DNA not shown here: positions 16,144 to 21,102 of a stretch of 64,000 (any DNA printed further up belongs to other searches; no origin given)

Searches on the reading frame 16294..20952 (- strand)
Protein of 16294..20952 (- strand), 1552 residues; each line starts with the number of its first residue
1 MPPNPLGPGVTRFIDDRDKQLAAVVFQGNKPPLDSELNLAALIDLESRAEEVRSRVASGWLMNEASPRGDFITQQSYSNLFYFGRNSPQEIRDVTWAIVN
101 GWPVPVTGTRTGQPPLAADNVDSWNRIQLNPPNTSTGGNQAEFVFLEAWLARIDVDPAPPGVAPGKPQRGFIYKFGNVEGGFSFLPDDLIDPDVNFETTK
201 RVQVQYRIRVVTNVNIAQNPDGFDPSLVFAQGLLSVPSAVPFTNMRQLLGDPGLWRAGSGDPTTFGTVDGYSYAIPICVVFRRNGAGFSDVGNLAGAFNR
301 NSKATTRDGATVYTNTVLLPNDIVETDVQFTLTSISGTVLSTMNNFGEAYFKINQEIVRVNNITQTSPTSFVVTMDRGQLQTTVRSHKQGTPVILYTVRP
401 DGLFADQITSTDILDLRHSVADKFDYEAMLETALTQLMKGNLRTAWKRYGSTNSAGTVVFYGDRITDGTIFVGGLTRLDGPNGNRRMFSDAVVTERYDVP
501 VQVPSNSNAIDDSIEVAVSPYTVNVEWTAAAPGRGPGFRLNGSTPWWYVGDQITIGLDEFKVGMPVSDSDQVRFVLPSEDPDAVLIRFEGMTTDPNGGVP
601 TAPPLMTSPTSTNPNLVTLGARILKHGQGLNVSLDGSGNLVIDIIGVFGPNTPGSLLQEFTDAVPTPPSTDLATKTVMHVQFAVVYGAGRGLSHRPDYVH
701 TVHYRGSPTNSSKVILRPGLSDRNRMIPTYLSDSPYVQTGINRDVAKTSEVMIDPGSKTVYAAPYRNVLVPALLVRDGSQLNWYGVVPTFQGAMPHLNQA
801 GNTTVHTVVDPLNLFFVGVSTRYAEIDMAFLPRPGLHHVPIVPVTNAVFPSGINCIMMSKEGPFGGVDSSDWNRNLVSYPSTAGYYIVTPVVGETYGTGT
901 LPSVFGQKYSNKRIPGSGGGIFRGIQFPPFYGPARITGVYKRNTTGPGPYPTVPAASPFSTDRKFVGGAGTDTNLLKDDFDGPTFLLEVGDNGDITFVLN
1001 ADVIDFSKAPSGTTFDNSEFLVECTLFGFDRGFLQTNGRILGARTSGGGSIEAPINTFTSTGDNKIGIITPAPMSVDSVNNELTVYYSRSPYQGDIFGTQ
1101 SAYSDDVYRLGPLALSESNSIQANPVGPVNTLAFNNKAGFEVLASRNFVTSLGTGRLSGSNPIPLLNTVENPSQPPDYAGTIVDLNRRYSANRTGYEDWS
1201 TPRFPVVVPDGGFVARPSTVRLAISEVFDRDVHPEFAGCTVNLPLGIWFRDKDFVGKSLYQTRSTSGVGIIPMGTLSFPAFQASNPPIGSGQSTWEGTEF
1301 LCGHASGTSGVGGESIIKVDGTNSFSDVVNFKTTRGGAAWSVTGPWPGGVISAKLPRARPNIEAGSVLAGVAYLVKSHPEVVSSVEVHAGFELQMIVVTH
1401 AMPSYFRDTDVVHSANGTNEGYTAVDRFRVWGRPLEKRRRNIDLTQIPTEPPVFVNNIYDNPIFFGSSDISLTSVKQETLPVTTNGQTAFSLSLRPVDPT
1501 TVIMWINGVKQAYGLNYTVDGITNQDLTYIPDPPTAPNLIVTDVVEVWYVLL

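Call 13: search_protein_families(library=phrogs, proteins=[window:16294-20952:-], max_evalue=0.001)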
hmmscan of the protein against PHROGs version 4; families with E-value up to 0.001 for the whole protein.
window:16294-20952:- (1552 aa): 1 family
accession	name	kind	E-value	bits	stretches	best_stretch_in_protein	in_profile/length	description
phrog_1101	-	tail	1.7e-07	30.5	1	302-396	542-631/1405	tail protein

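Call 14: search_protein_families(library=pfam, proteins=[window:16294-20952:-], max_evalue=0.001)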
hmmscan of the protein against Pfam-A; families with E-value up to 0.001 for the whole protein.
window:16294-20952:- (1552 aa): 0 families
